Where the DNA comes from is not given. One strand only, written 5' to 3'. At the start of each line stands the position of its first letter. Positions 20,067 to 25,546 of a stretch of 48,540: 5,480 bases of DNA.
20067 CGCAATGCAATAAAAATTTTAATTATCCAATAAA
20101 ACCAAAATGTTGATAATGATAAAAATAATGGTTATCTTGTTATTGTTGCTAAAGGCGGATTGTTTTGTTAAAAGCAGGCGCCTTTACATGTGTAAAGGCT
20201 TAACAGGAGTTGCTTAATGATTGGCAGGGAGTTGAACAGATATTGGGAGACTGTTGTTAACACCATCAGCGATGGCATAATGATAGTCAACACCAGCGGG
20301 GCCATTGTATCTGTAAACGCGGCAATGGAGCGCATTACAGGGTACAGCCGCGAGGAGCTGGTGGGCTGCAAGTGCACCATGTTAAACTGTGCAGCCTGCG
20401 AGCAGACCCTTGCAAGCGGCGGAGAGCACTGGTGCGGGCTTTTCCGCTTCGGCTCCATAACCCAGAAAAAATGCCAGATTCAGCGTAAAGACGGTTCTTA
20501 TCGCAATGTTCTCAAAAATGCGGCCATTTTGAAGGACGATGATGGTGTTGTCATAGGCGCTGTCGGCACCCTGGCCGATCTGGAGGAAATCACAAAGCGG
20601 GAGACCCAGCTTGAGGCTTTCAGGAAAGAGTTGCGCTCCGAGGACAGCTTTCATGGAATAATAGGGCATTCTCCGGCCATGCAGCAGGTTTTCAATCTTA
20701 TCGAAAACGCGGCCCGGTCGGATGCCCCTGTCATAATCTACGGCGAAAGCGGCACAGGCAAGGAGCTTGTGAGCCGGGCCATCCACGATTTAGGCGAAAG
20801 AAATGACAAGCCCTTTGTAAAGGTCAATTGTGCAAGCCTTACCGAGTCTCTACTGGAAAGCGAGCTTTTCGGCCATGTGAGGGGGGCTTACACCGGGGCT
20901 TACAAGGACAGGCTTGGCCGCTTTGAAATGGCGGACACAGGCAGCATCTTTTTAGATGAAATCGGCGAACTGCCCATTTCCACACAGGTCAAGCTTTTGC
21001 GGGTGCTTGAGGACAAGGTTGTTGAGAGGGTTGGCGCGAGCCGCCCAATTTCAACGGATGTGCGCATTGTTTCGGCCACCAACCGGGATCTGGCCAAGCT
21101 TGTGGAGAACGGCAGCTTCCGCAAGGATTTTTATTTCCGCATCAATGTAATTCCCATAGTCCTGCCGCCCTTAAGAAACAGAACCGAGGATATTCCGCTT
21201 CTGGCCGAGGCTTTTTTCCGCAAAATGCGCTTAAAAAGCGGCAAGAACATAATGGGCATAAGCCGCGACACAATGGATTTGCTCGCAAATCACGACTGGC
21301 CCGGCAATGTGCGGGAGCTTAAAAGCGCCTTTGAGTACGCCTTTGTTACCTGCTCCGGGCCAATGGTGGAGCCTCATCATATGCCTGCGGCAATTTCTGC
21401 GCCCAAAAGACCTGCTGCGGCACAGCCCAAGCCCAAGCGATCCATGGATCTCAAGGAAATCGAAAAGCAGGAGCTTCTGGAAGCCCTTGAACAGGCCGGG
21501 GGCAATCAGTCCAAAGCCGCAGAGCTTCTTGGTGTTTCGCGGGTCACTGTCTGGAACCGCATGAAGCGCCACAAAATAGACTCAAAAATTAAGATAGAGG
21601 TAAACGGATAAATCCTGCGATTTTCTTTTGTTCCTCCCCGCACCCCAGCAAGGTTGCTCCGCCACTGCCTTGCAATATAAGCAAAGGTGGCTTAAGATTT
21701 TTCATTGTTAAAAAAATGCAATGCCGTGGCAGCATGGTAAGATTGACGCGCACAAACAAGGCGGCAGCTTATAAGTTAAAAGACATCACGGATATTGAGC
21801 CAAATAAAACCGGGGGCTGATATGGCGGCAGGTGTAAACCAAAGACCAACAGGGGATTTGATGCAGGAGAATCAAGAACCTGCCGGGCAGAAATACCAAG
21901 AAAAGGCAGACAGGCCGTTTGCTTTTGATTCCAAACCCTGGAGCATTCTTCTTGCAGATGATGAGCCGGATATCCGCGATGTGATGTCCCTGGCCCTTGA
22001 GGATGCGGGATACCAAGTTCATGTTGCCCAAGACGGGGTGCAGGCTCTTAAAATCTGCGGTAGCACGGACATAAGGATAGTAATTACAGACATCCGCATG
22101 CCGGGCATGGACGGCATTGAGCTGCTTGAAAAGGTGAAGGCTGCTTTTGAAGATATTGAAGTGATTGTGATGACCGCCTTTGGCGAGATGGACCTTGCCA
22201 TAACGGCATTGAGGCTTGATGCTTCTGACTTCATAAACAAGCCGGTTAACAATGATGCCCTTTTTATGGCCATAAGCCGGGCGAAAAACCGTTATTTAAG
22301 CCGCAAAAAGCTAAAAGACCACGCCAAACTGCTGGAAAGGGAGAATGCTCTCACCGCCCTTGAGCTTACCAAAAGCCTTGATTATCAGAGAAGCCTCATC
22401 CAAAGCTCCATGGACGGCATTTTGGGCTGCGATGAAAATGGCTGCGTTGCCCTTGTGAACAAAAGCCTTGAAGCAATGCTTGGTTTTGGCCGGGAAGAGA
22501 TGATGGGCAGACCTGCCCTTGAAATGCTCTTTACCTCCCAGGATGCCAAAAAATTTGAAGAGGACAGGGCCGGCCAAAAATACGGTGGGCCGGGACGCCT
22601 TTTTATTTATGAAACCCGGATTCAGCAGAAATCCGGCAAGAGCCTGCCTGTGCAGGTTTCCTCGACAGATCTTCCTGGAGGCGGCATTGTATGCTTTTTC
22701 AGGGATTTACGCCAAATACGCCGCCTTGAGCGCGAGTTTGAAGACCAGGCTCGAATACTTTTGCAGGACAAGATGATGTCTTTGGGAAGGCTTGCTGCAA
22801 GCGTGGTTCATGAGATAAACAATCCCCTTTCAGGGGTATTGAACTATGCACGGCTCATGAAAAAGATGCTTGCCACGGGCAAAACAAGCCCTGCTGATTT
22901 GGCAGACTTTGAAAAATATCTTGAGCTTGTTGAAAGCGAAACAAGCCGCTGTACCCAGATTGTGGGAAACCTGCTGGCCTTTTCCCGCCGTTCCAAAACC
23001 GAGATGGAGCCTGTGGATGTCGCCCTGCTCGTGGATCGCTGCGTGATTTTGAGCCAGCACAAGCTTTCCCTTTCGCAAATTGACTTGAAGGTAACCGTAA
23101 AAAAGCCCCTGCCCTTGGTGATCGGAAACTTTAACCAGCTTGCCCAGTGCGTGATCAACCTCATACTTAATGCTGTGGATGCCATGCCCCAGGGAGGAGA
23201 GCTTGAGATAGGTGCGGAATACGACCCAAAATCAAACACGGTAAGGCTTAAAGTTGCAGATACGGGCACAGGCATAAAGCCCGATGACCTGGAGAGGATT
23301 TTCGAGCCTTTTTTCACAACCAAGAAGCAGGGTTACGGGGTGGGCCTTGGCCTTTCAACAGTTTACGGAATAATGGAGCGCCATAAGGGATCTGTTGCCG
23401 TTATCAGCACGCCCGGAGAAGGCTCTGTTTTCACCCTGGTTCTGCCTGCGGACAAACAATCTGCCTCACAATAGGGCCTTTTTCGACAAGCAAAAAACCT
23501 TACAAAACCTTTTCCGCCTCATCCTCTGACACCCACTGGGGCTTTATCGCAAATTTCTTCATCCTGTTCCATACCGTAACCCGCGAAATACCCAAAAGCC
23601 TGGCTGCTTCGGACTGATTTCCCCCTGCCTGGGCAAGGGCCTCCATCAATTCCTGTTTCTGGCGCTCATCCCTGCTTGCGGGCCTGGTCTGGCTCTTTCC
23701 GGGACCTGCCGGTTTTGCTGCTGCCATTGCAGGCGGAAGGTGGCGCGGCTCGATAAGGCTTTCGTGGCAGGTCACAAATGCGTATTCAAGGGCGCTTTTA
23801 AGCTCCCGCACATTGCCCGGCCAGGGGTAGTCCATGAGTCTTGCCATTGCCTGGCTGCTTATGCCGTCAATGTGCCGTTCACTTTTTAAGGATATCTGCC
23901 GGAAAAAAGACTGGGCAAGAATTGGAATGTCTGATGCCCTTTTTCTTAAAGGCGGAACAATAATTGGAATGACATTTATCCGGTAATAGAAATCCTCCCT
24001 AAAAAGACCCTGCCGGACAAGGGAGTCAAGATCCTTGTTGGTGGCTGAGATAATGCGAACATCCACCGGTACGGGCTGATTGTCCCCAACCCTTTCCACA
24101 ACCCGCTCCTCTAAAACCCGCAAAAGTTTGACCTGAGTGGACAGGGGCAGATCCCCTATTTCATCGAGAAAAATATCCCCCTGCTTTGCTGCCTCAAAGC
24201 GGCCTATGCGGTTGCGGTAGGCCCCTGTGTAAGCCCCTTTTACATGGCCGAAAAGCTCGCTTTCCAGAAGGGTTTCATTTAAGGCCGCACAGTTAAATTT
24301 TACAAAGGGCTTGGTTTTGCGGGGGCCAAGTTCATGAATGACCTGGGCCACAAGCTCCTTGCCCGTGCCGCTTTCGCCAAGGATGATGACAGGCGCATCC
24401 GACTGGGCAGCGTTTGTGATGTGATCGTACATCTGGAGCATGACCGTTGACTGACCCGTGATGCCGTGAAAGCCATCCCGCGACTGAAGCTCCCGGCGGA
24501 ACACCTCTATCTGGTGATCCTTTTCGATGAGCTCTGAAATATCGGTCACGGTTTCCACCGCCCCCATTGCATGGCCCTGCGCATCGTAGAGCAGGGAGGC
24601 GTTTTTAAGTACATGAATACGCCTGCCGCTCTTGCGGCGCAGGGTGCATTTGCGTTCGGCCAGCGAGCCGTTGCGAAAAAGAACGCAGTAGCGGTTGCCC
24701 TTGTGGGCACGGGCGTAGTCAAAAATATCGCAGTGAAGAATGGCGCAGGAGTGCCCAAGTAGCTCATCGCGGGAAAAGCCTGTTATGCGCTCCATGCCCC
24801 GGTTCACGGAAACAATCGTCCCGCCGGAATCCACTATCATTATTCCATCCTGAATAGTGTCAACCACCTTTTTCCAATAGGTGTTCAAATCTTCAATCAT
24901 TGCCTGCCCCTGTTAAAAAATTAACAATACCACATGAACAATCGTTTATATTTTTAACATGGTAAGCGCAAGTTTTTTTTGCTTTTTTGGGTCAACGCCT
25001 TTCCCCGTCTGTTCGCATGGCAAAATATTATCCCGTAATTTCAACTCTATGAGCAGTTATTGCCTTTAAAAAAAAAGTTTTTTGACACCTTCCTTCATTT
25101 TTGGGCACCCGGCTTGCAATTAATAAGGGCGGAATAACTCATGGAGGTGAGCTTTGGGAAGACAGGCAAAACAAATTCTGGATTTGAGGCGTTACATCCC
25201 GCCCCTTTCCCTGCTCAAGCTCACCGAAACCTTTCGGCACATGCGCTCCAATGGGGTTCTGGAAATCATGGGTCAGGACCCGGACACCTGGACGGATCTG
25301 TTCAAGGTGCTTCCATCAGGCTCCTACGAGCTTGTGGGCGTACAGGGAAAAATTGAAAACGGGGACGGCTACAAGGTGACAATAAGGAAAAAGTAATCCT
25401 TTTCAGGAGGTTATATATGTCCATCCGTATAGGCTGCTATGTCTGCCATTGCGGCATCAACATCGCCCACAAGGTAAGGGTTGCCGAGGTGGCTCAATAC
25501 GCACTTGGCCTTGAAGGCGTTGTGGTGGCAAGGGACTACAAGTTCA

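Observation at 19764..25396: Mirror-image regulon: two paralogous PAS-sigma54 activators, each divergent from a sigma54 promoter driving a TusA-like gene plus an Hdr-type operon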

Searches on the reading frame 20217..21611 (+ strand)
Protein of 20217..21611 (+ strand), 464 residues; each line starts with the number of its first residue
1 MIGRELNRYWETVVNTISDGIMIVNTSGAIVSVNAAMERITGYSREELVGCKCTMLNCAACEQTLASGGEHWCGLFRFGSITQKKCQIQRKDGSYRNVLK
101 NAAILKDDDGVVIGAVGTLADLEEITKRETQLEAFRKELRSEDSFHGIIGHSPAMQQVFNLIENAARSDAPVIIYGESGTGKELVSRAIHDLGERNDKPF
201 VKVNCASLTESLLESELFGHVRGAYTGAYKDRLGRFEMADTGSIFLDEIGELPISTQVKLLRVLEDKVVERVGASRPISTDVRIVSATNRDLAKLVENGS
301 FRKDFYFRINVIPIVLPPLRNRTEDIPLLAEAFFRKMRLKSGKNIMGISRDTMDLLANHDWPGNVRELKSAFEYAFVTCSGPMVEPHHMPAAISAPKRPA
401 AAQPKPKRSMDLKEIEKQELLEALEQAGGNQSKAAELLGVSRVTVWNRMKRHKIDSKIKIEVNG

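Call 9: search_protein_families(library=pfam, proteins=[window:20217-21611:+], max_evalue=0.01)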
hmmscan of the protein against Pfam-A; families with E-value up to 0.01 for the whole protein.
window:20217-21611:+ (464 aa): 22 families
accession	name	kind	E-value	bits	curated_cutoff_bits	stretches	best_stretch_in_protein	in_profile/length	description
PF00158.32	Sigma54_activat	-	1.4e-69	233.5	20.2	1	148-314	1-167/168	Sigma-54 interaction domain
PF25601.1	AAA_lid_14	-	5.3e-24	84.3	27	1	320-401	1-82/87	AAA+ ATPase lid domain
PF14532.12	Sigma54_activ_2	-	1.1e-20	74.7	25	1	149-319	1-138/138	Sigma-54 interaction domain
PF02954.25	HTH_8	-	3.2e-15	56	22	1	412-451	2-41/42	Bacterial regulatory protein, Fis family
PF13426.13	PAS_9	-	2.7e-13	50.5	27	1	18-123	1-102/103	PAS domain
PF00989.32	PAS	-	1.5e-11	44.7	22.6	1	10-121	3-112/113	PAS fold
PF13188.13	PAS_8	-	1e-07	32.1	21.8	1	9-50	2-44/65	PAS domain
PF08447.18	PAS_3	-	1.2e-07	32.3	25.6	1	31-118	2-88/89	PAS fold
PF07728.20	AAA_5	-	1.2e-06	29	22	1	171-289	1-122/139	AAA domain (dynein-related subfamily)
PF13384.12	HTH_23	-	1.9e-05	24.7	24.6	1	412-452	2-41/50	Homeodomain-like domain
PF08448.16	PAS_4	-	6.3e-05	23.6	23.1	1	15-53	2-40/110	PAS fold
PF18024.7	HTH_50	-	6.5e-05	23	27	1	413-454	9-49/50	Helix-turn-helix domain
PF00004.35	AAA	-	0.00013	22.8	21.2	1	172-292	1-111/131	ATPase family associated with various cellular activities (AAA)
PF13556.12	HTH_30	-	0.0025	18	27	1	419-451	3-35/59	PucR C-terminal helix-turn-helix domain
PF02001.22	DUF134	-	0.0029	18.6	27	0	407-451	32-75/98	Protein of unknown function DUF134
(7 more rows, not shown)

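Call 30: search_protein_families(library=ncbifam, proteins=[window:20217-21611:+], max_evalue=0.001)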
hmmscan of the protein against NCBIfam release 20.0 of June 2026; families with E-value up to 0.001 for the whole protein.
window:20217-21611:+ (464 aa): 38 families (the best 25 are shown)
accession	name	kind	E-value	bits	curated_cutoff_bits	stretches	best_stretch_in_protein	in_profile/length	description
TIGR01817.1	nifA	equivalog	9.9e-111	371.1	528.85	2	128-408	176-457/534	nif-specific transcriptional activator NifA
NF041552.1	TF_PrdR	equivalog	9.1e-110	367.7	795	1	6-452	132-576/577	sigma-54 dependent transcriptional regulator PrdR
NF008469.0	PRK11361.1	equivalog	2.7e-101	339.6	714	1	122-455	112-457/461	acetoacetate metabolism transcriptional regulator AtoC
TIGR02915.1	PEP_resp_reg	equivalog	1.8e-100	336.9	502.6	1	137-454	127-444/445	PEP-CTERM-box response regulator transcription factor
NF003451.0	PRK05022.1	equivalog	1.5e-98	330.7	476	1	115-452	158-508/512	nitric oxide reductase transcriptional regulator NorR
NF011958.0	PRK15429.1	equivalog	5.2e-96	322.8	830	1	142-457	375-689/692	formate hydrogenlyase transcriptional activator FlhA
NF007689.0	PRK10365.1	equivalog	5.7e-96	322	760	1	142-451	135-441/441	sigma-54-dependent response regulator transcription factor ZraR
TIGR01818.1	ntrC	equivalog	7.2e-95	318.5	558.6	1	140-403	128-391/463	nitrogen regulation protein NR(I)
NF038308.1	RNA_repair_RtcR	equivalog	1.1e-94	318.2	650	1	121-458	156-522/530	RNA repair transcriptional activator RtcR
TIGR02329.1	propionate_PrpR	equivalog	2.2e-91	307.1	499.2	1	103-450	195-525/526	propionate catabolism operon regulatory protein PrpR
NF011953.0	PRK15424.1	equivalog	1.1e-88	298.2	703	1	119-453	192-535/538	propionate catabolism operon regulatory protein PrpR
NF050807.1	TransRegFlbDCaul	equivalog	3.7e-87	293.1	750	1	146-453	118-439/454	sigma-54-dependent transcriptional regulator FlbD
NF041946.1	LuxO_transreg_Vib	equivalog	4.6e-84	282.8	800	1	127-451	113-459/463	quorum-sensing sigma-54 dependent transcriptional regulator LuxO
TIGR02974.1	phageshock_pspF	equivalog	1.8e-83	280.5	443.55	1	148-377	1-231/336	phage shock protein operon transcriptional activator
NF011695.0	PRK15115.1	equivalog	1.2e-79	268.2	763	1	146-456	135-440/445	two-component system response regulator GlrR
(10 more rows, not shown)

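Call 69: find_encoding_contigs(protein=window:20217-21611:+, flank=1000, max_places=3)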
Protein window:20217-21611:+ (464 aa): no gene with exactly this product is on record in the collection.

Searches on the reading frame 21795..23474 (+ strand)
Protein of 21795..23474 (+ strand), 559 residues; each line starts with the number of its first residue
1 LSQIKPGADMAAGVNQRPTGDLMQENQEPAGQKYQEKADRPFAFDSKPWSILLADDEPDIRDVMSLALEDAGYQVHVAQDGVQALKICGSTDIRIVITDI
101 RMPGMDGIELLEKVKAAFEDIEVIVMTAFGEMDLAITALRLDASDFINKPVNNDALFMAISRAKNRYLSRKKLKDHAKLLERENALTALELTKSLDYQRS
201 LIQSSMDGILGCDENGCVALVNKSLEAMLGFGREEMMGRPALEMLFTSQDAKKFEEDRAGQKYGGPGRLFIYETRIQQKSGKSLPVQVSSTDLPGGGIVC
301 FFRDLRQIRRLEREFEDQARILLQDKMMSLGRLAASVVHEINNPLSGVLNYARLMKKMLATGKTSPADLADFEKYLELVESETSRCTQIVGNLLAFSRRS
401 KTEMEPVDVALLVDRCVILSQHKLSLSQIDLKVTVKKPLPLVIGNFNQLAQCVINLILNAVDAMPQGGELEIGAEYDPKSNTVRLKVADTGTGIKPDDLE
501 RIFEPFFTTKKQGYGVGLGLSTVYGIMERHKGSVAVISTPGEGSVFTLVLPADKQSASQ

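Call 9: search_protein_families(library=pfam, proteins=[window:21795-23474:+], max_evalue=0.01)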
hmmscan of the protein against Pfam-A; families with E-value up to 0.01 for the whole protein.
window:21795-23474:+ (559 aa): 9 families
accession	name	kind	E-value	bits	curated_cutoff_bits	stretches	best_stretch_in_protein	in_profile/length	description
PF00072.30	Response_reg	-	3.1e-29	101.8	30.2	1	51-160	1-110/111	Response regulator receiver domain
PF02518.31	HATPase_c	-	6.1e-27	94.7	26.4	1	447-553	4-110/111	Histidine kinase-, DNA gyrase B-, and HSP90-like ATPase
PF00512.31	HisKA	-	8.1e-13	48.7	26.9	1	330-399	2-63/66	His Kinase A (phospho-acceptor) domain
PF00989.32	PAS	-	1.4e-12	48.1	22.6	1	199-304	4-112/113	PAS fold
PF13426.13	PAS_9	-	2.1e-09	38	27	1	207-306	2-102/103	PAS domain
PF08448.16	PAS_4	-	0.00023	21.8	23.1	1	204-259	3-57/110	PAS fold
PF10090.15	HPTransfase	-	0.0006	20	22.9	1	451-497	34-78/123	Histidine phosphotransferase C-terminal domain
PF13589.12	HATPase_c_3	-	0.0031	18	25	1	450-511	4-61/137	Histidine kinase-, DNA gyrase B-, and HSP90-like ATPase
PF12860.13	PAS_7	-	0.0061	17.1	27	0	207-311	6-113/115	PAS fold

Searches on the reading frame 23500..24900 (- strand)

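Call 9: search_protein_families(library=pfam, proteins=[window:23500-24900:-], max_evalue=0.01)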
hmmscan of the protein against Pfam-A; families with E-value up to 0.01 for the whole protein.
window:23500-24900:- (466 aa): 18 families
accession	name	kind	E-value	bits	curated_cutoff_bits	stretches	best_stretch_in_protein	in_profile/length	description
PF00158.32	Sigma54_activat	-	3.3e-70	235.6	20.2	1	147-313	1-167/168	Sigma-54 interaction domain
PF25601.1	AAA_lid_14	-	5.4e-25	87.5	27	1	319-399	1-81/87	AAA+ ATPase lid domain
PF14532.12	Sigma54_activ_2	-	1.5e-19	71.1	25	1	149-318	2-138/138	Sigma-54 interaction domain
PF13426.13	PAS_9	-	6.4e-17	62.2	27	1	18-123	2-103/103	PAS domain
PF02954.25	HTH_8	-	1.1e-14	54.3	22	1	411-450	3-42/42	Bacterial regulatory protein, Fis family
PF00989.32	PAS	-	5.2e-11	43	22.6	1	9-117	3-109/113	PAS fold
PF08448.16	PAS_4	-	3.1e-09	37.5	23.1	1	14-124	2-108/110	PAS fold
PF13188.13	PAS_8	-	5.3e-08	32.9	21.8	1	9-56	3-47/65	PAS domain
PF07728.20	AAA_5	-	8.6e-08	32.7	22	1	170-289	1-123/139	AAA domain (dynein-related subfamily)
PF13384.12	HTH_23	-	1.1e-05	25.5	24.6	1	410-450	2-41/50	Homeodomain-like domain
PF13556.12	HTH_30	-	0.0011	19.1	27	1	418-450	4-36/59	PucR C-terminal helix-turn-helix domain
PF13518.12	HTH_28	-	0.0013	19.3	25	1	414-443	1-29/52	Helix-turn-helix domain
PF01078.27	Mg_chelatase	-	0.0015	18.4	20.3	0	228-288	95-157/207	Magnesium chelatase, subunit ChlI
PF13542.12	HTH_Tnp_ISL3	-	0.0022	17.9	27.4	1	420-450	21-50/51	Helix-turn-helix domain of transposase family ISL3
PF18024.7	HTH_50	-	0.0037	17.3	27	1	432-452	29-49/50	Helix-turn-helix domain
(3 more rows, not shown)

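Call 30: search_protein_families(library=ncbifam, proteins=[window:23500-24900:-], max_evalue=0.001)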
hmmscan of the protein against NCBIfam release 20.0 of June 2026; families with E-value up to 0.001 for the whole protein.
window:23500-24900:- (466 aa): 34 families (the best 25 are shown)
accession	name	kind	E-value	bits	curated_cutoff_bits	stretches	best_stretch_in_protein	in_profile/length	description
TIGR01817.1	nifA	equivalog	8.3e-109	364.7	528.85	2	139-388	190-438/534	nif-specific transcriptional activator NifA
NF041552.1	TF_PrdR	equivalog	1.3e-106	357.3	795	1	2-450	129-576/577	sigma-54 dependent transcriptional regulator PrdR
TIGR02915.1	PEP_resp_reg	equivalog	3.4e-99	332.7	502.6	1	130-453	121-445/445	PEP-CTERM-box response regulator transcription factor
NF008469.0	PRK11361.1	equivalog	3.6e-99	332.6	714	1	129-455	127-459/461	acetoacetate metabolism transcriptional regulator AtoC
NF003451.0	PRK05022.1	equivalog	4.1e-95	319.4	476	1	111-453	155-511/512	nitric oxide reductase transcriptional regulator NorR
NF038308.1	RNA_repair_RtcR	equivalog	9.6e-93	311.8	650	1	111-453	147-519/530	RNA repair transcriptional activator RtcR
NF007689.0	PRK10365.1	equivalog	1.4e-91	307.6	760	1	143-447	137-439/441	sigma-54-dependent response regulator transcription factor ZraR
NF011953.0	PRK15424.1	equivalog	1.5e-90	304.3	703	1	103-449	178-533/538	propionate catabolism operon regulatory protein PrpR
TIGR02329.1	propionate_PrpR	equivalog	5e-90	302.6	499.2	1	128-449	195-526/526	propionate catabolism operon regulatory protein PrpR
TIGR01818.1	ntrC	equivalog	2.9e-89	300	558.6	1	140-397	129-386/463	nitrogen regulation protein NR(I)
NF011958.0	PRK15429.1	equivalog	2.7e-87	294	830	1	143-453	377-687/692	formate hydrogenlyase transcriptional activator FlhA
NF050807.1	TransRegFlbDCaul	equivalog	2.4e-82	277.2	750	1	152-453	125-441/454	sigma-54-dependent transcriptional regulator FlbD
TIGR02974.1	phageshock_pspF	equivalog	6.5e-82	275.4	443.55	1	148-393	2-250/336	phage shock protein operon transcriptional activator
NF011695.0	PRK15115.1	equivalog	1.6e-81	274.3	763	1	147-448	137-434/445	two-component system response regulator GlrR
NF041906.1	V4R_TF_MobR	exception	4e-80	269.8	999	1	148-450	235-544/544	phenol degradation transcriptional regulator MobR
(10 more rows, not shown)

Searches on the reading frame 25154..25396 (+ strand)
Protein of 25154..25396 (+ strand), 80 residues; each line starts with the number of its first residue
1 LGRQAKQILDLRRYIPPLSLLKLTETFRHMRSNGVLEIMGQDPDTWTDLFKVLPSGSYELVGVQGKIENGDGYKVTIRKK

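Call 9: search_protein_families(library=pfam, proteins=[window:25154-25396:+], max_evalue=0.01)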
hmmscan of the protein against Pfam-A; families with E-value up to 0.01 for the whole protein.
window:25154-25396:+ (80 aa): 1 family
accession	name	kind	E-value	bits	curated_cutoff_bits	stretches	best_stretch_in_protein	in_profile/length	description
PF01206.22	TusA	-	1e-07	32.1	28.6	1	8-79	2-70/70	Sulfurtransferase TusA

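Call 30: search_protein_families(library=ncbifam, proteins=[window:25154-25396:+], max_evalue=0.001)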
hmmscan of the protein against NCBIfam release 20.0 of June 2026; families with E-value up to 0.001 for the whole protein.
window:25154-25396:+ (80 aa): 0 families
